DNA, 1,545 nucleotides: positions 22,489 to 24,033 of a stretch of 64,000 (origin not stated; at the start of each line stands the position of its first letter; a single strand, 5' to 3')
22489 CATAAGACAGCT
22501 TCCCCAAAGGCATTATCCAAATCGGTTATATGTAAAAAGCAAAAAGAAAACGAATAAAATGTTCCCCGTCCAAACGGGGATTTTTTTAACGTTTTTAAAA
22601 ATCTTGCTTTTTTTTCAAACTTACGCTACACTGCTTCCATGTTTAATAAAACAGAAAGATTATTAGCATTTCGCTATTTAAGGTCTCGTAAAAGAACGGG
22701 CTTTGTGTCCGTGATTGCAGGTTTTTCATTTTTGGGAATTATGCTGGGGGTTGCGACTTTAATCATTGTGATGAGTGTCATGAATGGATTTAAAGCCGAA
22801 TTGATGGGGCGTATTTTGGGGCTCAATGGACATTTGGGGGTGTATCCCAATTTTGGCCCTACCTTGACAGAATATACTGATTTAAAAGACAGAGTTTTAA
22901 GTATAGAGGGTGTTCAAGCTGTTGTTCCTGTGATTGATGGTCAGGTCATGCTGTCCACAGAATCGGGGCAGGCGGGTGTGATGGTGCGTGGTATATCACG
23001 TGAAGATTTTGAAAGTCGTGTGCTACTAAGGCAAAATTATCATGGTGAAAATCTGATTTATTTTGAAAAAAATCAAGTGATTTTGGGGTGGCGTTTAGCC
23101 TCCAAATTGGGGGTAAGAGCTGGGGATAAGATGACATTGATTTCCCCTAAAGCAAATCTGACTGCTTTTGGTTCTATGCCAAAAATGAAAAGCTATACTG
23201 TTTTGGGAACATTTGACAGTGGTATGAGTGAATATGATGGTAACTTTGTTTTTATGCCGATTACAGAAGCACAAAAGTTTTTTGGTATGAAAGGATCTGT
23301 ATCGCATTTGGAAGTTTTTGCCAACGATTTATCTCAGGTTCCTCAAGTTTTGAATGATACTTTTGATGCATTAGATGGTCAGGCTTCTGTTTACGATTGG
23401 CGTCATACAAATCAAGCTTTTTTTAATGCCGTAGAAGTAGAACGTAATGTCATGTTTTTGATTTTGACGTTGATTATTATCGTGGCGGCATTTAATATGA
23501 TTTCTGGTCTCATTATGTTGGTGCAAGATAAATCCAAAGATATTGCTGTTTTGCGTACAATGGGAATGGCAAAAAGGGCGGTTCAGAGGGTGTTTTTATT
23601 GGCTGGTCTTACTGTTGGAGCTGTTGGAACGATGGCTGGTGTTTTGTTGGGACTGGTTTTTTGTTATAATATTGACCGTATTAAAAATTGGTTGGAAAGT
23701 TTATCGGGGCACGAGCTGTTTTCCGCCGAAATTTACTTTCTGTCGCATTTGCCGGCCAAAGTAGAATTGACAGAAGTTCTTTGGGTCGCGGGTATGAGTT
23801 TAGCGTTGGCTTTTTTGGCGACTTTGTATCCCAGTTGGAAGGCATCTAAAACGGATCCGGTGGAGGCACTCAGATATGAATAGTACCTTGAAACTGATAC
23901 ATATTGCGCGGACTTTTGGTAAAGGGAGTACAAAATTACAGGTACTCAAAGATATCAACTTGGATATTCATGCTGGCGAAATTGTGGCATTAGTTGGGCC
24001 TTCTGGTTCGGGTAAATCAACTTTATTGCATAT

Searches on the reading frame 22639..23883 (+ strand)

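Call 9: search_protein_families(library=pfam, proteins=[window:22639-23883:+], max_evalue=0.001)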
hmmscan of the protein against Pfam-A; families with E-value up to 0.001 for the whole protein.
window:22639-23883:+ (414 aa): 2 families
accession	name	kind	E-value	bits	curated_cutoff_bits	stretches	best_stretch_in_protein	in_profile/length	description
PF12704.14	MacB_PCD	-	3.9e-17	63.7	27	1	30-238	4-201/207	MacB-like periplasmic core domain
PF02687.27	FtsX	-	3.7e-13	50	25.5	1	274-407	2-120/120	FtsX-like permease C-terminal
